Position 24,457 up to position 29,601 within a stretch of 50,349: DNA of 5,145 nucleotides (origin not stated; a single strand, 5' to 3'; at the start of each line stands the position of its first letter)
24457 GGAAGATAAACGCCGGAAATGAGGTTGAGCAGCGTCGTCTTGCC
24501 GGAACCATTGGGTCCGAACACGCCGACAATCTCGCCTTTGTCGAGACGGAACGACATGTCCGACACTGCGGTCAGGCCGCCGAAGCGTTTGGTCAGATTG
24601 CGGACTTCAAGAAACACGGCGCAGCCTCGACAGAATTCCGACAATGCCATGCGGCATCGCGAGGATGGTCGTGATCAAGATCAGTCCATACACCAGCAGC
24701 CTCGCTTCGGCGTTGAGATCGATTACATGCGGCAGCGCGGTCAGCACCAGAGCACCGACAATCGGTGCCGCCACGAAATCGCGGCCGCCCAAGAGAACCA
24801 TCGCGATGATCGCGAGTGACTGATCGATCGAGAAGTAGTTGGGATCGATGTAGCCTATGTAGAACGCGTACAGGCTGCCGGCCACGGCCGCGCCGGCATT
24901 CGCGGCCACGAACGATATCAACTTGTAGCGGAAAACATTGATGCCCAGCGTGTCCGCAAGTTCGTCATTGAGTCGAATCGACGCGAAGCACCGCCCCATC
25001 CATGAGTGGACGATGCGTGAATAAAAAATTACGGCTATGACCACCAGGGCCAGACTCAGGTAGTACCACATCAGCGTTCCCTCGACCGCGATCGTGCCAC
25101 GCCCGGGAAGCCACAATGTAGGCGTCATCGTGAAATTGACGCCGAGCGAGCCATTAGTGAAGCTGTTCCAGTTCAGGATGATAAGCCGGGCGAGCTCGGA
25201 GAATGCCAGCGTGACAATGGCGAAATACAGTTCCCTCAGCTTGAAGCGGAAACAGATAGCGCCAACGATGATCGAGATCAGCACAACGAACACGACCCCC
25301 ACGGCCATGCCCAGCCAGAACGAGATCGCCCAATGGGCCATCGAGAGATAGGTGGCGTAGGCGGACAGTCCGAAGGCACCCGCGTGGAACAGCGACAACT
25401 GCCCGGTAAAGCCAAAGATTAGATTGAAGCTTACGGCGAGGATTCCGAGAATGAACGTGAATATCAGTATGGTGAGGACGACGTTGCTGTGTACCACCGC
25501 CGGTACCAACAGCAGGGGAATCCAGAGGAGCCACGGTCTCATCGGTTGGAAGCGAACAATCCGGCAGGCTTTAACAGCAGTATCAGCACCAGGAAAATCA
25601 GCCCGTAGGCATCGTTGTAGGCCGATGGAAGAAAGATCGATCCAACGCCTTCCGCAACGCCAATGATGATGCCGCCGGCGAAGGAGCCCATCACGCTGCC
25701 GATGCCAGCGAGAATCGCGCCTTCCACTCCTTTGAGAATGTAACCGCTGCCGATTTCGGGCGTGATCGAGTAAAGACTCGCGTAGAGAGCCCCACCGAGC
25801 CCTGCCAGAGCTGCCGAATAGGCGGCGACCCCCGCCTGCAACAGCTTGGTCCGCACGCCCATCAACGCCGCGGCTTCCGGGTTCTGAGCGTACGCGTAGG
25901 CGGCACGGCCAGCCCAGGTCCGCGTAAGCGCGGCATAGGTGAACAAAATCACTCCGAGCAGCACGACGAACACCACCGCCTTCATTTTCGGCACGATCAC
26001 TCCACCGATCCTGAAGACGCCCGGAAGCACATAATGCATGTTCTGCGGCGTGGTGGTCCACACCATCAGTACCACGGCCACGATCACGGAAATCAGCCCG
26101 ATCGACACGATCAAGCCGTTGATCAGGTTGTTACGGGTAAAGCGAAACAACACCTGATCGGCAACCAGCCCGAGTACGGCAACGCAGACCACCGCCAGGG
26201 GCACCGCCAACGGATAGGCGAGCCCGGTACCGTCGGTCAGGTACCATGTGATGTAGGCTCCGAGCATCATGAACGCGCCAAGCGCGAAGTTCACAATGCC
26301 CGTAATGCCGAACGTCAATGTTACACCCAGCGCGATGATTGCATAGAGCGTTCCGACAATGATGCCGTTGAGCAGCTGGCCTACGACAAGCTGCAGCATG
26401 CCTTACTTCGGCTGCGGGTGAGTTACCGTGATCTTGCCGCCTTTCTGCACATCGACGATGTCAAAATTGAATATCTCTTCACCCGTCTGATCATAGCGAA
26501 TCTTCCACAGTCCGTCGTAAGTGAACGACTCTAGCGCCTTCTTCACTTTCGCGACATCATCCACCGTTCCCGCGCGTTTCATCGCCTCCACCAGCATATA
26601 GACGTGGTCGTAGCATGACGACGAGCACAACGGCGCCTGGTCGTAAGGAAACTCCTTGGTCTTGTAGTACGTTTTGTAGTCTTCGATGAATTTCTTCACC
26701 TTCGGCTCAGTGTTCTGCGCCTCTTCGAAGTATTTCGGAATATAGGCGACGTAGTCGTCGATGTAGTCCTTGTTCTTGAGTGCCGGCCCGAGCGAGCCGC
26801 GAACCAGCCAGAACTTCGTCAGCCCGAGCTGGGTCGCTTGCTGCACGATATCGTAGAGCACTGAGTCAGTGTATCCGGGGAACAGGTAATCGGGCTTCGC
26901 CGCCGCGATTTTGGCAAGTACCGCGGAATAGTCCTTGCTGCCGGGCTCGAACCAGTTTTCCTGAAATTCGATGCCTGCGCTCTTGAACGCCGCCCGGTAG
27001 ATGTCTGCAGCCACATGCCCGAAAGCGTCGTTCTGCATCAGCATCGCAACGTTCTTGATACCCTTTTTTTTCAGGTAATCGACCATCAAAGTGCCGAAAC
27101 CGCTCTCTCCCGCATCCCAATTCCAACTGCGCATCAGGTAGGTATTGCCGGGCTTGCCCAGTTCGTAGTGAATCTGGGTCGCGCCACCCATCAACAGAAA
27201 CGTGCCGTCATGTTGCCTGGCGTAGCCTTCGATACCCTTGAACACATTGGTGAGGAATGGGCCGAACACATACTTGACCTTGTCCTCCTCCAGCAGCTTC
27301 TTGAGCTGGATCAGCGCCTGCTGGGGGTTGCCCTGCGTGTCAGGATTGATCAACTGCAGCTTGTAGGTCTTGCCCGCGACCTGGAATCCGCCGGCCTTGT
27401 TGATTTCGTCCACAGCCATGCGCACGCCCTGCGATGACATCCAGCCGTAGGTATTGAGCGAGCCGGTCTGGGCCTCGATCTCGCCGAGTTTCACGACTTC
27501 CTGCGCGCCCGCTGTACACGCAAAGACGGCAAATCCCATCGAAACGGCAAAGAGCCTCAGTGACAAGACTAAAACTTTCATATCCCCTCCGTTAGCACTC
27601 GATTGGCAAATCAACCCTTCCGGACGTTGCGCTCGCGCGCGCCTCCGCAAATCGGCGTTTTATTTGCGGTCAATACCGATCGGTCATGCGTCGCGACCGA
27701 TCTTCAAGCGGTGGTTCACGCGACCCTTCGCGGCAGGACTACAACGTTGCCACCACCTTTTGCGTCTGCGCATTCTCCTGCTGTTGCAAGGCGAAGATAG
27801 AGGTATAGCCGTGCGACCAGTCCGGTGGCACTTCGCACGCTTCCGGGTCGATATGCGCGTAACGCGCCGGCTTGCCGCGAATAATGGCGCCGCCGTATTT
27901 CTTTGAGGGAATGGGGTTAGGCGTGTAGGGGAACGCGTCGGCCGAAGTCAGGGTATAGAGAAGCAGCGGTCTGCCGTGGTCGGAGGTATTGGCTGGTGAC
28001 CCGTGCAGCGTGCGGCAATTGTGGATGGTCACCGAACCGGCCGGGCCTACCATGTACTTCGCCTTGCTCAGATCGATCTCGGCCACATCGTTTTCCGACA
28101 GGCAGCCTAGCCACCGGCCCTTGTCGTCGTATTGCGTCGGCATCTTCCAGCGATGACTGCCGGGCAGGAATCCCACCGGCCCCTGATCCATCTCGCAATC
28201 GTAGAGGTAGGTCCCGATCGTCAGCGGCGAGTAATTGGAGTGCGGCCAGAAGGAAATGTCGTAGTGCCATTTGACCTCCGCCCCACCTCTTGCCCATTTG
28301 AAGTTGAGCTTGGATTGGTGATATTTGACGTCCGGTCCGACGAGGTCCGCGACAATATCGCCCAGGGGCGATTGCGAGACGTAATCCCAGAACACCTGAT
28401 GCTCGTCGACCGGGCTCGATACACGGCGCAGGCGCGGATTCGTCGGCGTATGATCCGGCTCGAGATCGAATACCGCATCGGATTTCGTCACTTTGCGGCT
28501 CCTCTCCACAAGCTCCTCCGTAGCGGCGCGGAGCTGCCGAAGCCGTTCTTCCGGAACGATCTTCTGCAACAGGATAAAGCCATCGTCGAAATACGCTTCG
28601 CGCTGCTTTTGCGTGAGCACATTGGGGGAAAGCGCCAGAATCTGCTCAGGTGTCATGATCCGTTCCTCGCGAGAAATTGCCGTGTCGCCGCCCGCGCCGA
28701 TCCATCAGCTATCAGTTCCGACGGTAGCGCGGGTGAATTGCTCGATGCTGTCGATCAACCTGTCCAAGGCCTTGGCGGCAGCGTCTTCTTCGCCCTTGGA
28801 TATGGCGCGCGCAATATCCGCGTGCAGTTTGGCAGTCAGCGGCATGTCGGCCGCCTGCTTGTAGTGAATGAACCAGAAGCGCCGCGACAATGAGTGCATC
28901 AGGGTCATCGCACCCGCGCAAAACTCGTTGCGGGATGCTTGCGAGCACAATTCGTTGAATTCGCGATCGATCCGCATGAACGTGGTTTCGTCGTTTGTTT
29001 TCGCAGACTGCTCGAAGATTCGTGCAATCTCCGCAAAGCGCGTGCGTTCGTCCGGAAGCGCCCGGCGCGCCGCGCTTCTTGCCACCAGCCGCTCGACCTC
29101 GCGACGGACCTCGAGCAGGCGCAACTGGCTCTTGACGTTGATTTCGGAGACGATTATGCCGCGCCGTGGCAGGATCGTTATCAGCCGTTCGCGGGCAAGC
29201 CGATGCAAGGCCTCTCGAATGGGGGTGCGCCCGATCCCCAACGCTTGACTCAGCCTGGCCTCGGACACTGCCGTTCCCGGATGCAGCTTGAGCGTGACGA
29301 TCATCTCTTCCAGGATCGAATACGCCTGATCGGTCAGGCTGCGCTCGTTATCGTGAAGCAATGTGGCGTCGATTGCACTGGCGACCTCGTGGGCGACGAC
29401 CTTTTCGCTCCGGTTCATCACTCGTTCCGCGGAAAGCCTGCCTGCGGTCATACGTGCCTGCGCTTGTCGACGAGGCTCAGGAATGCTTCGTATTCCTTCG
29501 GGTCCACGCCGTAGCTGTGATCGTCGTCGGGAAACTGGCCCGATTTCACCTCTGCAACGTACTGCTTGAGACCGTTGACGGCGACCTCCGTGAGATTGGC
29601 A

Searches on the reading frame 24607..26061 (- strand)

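Call 34: search_protein_families(library=pfam, proteins=[window:24607-26061:-], max_evalue=0.00001)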
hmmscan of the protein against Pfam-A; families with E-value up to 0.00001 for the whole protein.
window:24607-26061:- (484 aa): 1 family
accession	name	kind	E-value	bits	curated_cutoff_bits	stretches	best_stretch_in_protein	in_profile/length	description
PF02653.21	BPD_transp_2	-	3.8e-35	121.8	26.8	1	195-464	2-267/269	Branched-chain amino acid transport system / permease component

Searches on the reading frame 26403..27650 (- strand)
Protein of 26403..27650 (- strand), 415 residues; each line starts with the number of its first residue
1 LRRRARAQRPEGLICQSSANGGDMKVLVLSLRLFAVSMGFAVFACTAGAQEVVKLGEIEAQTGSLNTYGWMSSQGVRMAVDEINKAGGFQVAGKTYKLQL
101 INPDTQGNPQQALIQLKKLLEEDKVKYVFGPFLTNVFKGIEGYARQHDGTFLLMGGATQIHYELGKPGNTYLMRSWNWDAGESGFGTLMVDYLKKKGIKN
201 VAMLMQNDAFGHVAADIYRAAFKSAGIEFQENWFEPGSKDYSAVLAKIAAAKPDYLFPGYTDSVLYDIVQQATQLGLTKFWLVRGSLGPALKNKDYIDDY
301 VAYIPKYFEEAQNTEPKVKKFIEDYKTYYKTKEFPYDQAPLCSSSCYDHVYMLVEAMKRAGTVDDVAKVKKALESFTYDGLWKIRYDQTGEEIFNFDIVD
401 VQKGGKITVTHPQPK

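Call 34: search_protein_families(library=pfam, proteins=[window:26403-27650:-], max_evalue=0.00001)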
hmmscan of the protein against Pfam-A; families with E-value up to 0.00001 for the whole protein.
window:26403-27650:- (415 aa): 3 families
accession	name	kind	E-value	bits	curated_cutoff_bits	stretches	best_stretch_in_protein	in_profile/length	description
PF13458.12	Peripla_BP_6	-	1.9e-53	182.8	31.7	1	53-405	2-342/343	Periplasmic binding protein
PF13433.12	Peripla_BP_5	-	3.6e-19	69.5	27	2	189-379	124-312/363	Periplasmic binding protein domain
PF01094.35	ANF_receptor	-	2.3e-13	50.4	25.4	1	74-403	4-352/353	Receptor family ligand binding region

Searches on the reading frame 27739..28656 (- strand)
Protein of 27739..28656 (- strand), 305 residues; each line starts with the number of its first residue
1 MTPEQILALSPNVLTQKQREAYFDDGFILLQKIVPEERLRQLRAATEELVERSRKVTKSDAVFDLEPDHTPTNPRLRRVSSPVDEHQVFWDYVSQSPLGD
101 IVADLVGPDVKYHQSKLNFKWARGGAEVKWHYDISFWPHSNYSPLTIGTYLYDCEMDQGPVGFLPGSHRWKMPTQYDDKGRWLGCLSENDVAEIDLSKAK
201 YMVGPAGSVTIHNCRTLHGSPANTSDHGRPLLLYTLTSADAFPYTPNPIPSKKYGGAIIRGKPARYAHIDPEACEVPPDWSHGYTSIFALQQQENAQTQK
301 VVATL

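Call 34: search_protein_families(library=pfam, proteins=[window:27739-28656:-], max_evalue=0.00001)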
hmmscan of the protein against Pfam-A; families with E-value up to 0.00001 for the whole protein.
window:27739-28656:- (305 aa): 1 family
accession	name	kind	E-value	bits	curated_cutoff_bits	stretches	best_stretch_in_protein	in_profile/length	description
PF05721.19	PhyH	-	2.6e-27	96.9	22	1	24-229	3-211/213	Phytanoyl-CoA dioxygenase (PhyH)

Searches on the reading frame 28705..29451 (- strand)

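Call 34: search_protein_families(library=pfam, proteins=[window:28705-29451:-], max_evalue=0.00001)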
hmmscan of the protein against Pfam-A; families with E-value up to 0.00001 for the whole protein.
window:28705-29451:- (248 aa): 2 families
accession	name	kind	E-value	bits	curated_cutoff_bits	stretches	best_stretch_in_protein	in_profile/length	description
PF07729.17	FCD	-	6.2e-19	69.1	24.3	1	112-234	2-124/125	FCD domain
PF00392.27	GntR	-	1.2e-15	57.3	27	1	40-101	2-64/64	Bacterial regulatory proteins, gntR family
